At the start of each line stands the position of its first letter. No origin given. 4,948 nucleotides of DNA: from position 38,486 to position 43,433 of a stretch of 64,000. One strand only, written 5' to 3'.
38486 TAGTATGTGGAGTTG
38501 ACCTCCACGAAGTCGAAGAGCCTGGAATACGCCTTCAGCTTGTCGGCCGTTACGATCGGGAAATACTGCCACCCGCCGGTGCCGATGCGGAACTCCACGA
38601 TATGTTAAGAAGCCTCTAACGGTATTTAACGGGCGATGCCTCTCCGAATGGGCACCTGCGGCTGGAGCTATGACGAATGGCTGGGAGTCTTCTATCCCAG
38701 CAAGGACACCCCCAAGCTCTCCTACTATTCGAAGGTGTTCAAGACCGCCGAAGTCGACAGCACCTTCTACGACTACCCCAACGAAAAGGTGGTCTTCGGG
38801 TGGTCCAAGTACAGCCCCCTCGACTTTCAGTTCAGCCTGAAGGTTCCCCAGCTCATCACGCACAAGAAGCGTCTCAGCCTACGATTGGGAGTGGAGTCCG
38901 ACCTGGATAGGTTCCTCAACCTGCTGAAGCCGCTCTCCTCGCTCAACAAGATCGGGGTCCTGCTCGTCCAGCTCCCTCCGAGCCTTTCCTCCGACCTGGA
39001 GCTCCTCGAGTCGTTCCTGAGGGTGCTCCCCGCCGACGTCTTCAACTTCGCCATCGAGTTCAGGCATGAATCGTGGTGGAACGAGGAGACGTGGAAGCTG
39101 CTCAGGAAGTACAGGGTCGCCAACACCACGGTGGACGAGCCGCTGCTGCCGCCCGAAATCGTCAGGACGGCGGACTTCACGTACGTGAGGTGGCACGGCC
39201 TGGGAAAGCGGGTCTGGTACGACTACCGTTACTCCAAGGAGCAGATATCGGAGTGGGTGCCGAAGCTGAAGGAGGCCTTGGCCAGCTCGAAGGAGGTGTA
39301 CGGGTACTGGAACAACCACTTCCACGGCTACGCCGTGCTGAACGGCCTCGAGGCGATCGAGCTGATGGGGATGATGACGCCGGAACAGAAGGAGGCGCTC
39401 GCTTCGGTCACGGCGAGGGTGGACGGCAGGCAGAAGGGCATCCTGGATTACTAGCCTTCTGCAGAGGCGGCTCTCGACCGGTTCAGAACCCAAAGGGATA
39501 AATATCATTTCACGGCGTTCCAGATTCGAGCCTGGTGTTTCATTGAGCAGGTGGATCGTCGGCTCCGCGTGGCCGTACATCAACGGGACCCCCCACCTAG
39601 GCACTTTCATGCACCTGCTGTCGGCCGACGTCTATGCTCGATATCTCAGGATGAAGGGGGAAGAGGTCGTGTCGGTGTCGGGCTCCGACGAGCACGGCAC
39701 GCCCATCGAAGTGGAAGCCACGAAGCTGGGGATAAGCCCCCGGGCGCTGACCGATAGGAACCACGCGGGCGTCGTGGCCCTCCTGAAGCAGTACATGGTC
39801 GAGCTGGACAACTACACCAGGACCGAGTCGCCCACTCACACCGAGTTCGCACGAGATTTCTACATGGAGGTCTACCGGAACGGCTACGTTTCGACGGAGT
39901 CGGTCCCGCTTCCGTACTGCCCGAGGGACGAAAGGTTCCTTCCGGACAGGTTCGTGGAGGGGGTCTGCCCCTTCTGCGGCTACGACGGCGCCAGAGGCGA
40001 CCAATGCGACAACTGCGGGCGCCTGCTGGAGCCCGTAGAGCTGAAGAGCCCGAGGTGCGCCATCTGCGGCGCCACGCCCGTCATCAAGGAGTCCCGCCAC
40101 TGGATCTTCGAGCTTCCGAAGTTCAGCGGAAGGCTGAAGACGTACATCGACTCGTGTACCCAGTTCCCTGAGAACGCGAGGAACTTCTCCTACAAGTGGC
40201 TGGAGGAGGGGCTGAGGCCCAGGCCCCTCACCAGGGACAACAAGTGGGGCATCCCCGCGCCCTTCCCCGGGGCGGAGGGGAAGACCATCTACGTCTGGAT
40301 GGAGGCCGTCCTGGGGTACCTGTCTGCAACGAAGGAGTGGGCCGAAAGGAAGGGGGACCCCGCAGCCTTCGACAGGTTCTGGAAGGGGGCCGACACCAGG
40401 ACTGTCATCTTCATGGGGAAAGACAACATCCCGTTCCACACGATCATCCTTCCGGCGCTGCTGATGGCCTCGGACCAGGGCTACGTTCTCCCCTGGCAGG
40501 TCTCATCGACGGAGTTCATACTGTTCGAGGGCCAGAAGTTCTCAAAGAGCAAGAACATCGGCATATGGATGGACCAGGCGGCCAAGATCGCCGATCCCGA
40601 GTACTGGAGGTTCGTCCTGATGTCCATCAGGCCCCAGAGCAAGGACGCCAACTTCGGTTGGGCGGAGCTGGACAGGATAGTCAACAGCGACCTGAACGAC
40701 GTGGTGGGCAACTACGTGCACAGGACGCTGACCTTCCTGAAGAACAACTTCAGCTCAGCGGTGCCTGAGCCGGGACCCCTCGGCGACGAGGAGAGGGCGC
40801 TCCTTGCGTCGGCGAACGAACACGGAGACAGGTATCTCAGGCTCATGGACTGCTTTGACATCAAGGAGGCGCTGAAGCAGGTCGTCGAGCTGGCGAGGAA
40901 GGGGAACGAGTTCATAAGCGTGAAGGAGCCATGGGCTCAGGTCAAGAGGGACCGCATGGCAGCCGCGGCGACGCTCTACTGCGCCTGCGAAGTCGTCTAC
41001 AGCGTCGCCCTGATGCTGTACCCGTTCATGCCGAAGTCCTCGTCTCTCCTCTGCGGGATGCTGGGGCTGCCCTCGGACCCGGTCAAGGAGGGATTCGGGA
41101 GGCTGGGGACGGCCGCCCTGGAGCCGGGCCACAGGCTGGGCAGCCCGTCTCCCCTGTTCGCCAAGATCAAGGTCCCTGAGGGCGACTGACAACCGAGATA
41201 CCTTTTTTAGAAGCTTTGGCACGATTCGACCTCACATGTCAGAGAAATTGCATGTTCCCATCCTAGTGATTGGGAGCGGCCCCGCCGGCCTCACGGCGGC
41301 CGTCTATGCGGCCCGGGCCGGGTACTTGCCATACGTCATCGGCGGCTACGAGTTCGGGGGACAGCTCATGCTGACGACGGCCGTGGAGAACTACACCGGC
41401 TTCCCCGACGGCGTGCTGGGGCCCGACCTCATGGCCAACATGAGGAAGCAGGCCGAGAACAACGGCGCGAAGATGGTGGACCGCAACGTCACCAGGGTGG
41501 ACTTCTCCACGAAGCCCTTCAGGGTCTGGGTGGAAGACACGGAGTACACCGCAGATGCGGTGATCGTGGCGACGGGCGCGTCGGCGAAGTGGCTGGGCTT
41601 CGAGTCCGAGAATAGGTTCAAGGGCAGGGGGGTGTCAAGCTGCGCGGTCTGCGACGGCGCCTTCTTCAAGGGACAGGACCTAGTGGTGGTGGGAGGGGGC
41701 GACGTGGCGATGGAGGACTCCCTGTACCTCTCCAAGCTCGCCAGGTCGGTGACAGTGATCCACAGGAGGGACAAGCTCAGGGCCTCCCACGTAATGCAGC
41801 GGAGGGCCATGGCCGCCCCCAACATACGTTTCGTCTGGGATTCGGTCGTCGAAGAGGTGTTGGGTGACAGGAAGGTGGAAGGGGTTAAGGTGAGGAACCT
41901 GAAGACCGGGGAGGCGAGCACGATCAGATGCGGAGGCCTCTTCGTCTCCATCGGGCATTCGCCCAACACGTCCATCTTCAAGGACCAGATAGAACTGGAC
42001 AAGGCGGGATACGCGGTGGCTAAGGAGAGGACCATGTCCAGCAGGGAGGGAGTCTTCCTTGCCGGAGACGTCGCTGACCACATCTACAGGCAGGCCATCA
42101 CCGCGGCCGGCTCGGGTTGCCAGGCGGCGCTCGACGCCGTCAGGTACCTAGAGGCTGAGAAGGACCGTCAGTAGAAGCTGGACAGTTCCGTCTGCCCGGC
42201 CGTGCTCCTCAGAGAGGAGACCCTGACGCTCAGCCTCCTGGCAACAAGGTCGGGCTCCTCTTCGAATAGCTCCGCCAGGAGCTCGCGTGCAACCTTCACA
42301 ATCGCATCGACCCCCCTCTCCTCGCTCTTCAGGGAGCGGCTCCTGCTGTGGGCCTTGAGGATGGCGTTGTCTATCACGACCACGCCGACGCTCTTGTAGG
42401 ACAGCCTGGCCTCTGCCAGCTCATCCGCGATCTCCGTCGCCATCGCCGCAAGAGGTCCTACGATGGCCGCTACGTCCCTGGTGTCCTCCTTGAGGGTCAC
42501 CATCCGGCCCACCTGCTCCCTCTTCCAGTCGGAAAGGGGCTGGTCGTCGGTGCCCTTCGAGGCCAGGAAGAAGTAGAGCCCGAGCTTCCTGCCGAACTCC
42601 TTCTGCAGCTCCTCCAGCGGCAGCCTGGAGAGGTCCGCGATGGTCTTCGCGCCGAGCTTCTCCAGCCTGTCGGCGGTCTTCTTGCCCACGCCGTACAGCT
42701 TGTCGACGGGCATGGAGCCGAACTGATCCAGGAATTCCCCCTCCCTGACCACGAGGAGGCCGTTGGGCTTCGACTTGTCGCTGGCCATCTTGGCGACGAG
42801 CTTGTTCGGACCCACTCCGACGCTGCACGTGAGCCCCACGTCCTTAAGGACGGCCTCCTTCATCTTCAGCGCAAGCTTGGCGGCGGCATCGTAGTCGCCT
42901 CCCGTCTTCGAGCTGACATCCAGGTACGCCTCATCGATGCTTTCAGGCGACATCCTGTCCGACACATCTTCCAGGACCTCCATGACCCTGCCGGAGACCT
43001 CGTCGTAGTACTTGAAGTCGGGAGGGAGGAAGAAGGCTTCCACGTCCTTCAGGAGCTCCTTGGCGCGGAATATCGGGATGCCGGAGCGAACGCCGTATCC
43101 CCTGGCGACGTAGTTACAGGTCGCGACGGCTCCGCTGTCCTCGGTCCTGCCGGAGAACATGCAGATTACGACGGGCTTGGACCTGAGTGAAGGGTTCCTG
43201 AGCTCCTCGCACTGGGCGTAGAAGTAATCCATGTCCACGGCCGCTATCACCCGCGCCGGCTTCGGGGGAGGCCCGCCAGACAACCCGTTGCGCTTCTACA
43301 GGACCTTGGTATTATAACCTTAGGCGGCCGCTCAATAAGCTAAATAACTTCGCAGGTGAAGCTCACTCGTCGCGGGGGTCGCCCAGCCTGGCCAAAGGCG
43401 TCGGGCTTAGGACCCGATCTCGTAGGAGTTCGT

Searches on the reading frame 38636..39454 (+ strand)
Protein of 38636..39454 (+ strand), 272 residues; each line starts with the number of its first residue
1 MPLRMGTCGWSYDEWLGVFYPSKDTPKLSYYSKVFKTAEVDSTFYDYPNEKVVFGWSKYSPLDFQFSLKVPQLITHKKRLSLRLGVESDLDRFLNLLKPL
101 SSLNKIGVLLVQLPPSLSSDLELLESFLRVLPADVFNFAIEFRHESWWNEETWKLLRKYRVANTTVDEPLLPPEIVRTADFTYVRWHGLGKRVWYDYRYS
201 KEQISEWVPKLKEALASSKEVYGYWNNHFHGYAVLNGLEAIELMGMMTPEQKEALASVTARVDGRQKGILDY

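Call 34: search_protein_families(library=pfam, proteins=[window:38636-39454:+], max_evalue=0.00001)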
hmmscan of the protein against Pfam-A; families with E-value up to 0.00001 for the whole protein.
window:38636-39454:+ (272 aa): 1 family
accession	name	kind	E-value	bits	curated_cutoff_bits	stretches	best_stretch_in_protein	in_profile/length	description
PF01904.24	DUF72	-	7.3e-61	206.4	25.3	1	21-238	2-212/217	Protein of unknown function DUF72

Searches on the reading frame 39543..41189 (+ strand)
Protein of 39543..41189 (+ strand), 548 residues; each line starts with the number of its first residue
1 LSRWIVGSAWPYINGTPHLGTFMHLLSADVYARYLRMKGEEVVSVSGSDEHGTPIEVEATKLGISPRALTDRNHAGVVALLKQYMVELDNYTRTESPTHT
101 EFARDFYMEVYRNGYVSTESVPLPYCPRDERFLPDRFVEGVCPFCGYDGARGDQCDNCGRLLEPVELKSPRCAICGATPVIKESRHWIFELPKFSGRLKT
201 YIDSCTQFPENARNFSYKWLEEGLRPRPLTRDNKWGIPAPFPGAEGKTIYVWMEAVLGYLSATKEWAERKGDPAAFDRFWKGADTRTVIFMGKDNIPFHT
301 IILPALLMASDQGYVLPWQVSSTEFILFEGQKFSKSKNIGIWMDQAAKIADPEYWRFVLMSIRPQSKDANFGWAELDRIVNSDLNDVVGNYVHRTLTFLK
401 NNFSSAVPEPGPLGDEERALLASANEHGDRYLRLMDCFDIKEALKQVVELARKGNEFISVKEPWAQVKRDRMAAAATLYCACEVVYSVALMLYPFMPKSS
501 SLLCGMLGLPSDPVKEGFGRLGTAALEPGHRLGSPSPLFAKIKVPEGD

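Call 34: search_protein_families(library=pfam, proteins=[window:39543-41189:+], max_evalue=0.00001)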
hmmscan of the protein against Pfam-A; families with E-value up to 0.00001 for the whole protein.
window:39543-41189:+ (548 aa): 3 families
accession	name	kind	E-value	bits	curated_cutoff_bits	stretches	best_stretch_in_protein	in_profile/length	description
PF09334.17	tRNA-synt_1g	-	7.5e-144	479.7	20.1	1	5-396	2-391/391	tRNA synthetases class I (M)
PF19303.5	Anticodon_3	-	3.1e-17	63.3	23.5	1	407-543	1-136/152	Anticodon binding domain of methionyl tRNA ligase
PF00133.28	tRNA-synt_1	-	2e-09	37.1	22.7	1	6-64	27-86/414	tRNA synthetases class I (I, L, M and V)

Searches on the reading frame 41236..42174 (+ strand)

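Call 34: search_protein_families(library=pfam, proteins=[window:41236-42174:+], max_evalue=0.00001)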
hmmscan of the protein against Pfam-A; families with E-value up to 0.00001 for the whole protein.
window:41236-42174:+ (312 aa): 5 families
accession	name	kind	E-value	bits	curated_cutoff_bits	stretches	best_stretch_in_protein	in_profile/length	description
PF07992.20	Pyr_redox_2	-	3.8e-50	171.4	26.1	1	9-294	3-291/291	Pyridine nucleotide-disulphide oxidoreductase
PF13738.12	Pyr_redox_3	-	1.8e-21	77.1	30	1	82-277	101-305/305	Pyridine nucleotide-disulphide oxidoreductase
PF00070.33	Pyr_redox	-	2.9e-17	63.4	22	1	149-220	2-80/82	Pyridine nucleotide-disulphide oxidoreductase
PF01266.30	DAO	-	4.8e-08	33.4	27.9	0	59-120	144-208/353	FAD dependent oxidoreductase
PF03486.20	HI0933_like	-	6.9e-06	26.1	50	0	9-31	3-25/244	HI0933-like protein Rossmann domain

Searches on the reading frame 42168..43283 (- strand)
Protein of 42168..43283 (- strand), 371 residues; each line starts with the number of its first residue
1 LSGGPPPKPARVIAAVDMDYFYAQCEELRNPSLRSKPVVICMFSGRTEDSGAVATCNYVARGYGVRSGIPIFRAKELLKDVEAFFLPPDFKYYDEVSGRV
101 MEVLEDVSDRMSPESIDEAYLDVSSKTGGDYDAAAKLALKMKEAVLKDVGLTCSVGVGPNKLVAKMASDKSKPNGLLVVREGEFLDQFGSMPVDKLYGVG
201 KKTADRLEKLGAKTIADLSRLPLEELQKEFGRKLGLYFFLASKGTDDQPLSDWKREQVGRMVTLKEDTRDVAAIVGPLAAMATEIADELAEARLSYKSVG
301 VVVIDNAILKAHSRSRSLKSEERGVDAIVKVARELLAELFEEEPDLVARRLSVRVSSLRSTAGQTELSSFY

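Call 34: search_protein_families(library=pfam, proteins=[window:42168-43283:-], max_evalue=0.00001)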
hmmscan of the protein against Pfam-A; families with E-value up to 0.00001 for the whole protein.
window:42168-43283:- (371 aa): 4 families
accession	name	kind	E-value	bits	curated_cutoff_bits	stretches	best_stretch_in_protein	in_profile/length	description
PF00817.25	IMS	-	2.5e-45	154.5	23.2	1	16-169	1-148/148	impB/mucB/samB family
PF21999.2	IMS_HHH_1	-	6.7e-14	52.5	27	1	196-246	3-53/53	DNA polymerase-iota, thumb domain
PF11799.13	IMS_C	-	1.8e-12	48.1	20.7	1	255-365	1-107/109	impB/mucB/samB family C-terminal domain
PF11798.14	IMS_HHH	-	9.7e-06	26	24.4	0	188-211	8-31/32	IMS family HHH motif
